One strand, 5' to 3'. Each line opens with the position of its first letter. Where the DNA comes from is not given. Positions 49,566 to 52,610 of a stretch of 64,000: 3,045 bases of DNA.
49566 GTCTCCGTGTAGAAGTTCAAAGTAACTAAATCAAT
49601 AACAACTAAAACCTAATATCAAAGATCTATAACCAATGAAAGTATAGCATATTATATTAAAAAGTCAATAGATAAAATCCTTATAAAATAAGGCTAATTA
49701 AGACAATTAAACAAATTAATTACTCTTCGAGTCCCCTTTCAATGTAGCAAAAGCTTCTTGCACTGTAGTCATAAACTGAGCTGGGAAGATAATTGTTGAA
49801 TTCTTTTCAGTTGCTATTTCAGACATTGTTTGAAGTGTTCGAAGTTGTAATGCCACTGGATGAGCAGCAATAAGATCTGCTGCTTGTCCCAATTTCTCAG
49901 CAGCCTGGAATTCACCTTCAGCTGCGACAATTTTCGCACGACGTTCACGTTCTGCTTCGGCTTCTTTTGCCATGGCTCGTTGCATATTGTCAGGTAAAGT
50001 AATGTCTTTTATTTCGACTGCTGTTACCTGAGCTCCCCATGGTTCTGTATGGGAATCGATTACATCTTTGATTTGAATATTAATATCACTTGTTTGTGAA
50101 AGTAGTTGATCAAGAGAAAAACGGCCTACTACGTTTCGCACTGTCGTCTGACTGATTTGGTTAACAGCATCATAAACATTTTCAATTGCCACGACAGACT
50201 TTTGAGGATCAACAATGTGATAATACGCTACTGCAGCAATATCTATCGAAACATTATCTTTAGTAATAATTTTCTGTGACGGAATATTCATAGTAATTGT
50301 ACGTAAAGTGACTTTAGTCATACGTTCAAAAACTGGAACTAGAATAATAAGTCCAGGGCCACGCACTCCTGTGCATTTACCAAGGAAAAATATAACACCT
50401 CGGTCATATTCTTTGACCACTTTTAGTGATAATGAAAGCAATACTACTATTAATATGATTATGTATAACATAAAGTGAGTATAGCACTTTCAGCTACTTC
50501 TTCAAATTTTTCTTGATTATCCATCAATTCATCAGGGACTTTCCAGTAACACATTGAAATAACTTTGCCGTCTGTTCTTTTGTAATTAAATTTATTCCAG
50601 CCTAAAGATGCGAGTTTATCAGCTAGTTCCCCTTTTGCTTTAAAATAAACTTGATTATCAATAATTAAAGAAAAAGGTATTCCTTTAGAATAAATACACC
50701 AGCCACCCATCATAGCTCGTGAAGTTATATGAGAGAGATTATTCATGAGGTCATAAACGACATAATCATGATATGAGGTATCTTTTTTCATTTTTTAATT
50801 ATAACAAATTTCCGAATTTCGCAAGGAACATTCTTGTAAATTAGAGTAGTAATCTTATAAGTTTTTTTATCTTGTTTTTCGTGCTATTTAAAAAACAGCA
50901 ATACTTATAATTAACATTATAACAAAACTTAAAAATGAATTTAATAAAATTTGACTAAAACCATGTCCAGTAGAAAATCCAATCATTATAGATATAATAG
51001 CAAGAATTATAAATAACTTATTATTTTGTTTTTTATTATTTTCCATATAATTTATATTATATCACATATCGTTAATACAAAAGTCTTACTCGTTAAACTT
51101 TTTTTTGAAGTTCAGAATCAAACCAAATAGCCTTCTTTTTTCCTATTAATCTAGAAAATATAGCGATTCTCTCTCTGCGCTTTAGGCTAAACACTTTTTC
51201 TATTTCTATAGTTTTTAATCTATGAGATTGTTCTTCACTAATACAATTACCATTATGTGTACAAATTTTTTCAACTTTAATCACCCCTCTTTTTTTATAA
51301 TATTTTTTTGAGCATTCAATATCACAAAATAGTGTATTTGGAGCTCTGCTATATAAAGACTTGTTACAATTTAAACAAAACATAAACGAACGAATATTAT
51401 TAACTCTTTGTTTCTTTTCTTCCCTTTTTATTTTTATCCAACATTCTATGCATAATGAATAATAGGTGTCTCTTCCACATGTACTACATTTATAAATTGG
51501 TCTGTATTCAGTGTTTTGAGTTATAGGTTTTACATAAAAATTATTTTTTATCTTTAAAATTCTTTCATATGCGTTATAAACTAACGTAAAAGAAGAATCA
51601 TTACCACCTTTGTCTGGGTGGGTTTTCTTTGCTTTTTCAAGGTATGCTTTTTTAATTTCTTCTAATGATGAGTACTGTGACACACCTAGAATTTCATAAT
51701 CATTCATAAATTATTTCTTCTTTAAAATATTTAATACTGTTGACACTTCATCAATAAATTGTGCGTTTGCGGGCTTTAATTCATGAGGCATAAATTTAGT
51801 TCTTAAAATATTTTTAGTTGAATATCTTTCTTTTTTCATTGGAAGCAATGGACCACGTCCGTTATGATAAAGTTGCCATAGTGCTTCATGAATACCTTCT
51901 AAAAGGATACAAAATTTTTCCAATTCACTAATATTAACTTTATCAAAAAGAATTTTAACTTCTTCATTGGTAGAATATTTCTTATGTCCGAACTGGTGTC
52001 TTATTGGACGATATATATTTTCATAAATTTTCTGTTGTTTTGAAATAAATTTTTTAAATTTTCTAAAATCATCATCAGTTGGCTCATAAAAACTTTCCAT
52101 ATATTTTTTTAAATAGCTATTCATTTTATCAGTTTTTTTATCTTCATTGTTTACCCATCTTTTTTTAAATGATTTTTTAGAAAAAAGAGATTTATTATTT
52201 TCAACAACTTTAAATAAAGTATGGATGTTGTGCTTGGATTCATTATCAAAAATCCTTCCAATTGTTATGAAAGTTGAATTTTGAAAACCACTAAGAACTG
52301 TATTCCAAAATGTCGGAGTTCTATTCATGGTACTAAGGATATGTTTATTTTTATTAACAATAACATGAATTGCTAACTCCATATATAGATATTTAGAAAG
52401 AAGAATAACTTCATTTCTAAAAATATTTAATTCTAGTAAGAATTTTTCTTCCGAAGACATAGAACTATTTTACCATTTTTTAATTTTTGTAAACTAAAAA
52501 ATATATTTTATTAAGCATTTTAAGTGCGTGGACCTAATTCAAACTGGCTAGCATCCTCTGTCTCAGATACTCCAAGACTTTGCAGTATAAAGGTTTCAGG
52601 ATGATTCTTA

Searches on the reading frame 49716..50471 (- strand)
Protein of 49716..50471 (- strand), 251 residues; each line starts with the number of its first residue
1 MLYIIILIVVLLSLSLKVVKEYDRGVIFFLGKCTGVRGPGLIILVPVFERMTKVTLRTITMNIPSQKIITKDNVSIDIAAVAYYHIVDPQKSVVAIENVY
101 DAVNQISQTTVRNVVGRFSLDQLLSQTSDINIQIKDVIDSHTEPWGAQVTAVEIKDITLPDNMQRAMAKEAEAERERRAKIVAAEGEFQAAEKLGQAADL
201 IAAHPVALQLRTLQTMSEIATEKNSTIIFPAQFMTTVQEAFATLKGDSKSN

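Call 68: search_protein_families(library=pfam, proteins=[window:49716-50471:-], max_evalue=0.0001)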
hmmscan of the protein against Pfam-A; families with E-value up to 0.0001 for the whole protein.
window:49716-50471:- (251 aa): 2 families
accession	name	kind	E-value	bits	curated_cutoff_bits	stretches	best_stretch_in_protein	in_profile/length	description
PF01145.31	Band_7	-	4e-38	131.7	23.6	1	17-187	1-175/176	SPFH domain / Band 7 family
PF13421.11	Band_7_1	-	1.8e-05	24.9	24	1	94-172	128-208/211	SPFH domain-Band 7 family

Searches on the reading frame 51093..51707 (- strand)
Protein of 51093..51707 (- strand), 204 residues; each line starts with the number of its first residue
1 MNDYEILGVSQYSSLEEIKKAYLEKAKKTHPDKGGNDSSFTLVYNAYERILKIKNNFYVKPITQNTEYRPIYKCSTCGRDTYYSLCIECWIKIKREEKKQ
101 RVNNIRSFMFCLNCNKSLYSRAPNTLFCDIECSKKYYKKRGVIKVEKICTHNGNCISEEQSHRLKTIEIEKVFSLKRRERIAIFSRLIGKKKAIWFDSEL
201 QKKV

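Call 68: search_protein_families(library=pfam, proteins=[window:51093-51707:-], max_evalue=0.0001)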
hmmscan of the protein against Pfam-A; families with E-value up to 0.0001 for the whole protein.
window:51093-51707:- (204 aa): 1 family
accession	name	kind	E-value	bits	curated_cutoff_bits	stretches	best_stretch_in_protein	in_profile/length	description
PF00226.36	DnaJ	-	1.5e-11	44.6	27.8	1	4-48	3-51/63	DnaJ domain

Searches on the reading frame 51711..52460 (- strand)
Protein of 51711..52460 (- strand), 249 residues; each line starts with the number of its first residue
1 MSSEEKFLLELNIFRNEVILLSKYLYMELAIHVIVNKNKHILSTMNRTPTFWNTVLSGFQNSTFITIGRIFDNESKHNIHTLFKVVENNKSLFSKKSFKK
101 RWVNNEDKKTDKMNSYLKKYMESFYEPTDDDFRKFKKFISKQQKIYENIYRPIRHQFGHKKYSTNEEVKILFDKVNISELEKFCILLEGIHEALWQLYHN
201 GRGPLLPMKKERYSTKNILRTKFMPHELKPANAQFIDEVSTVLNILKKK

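Call 68: search_protein_families(library=pfam, proteins=[window:51711-52460:-], max_evalue=0.0001)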
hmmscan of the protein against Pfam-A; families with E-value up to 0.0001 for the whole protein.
window:51711-52460:- (249 aa): 1 family
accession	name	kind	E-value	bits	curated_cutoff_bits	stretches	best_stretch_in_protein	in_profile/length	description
PF18734.6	HEPN_AbiU2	-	6.8e-17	62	26.8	1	6-205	3-179/193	AbiU2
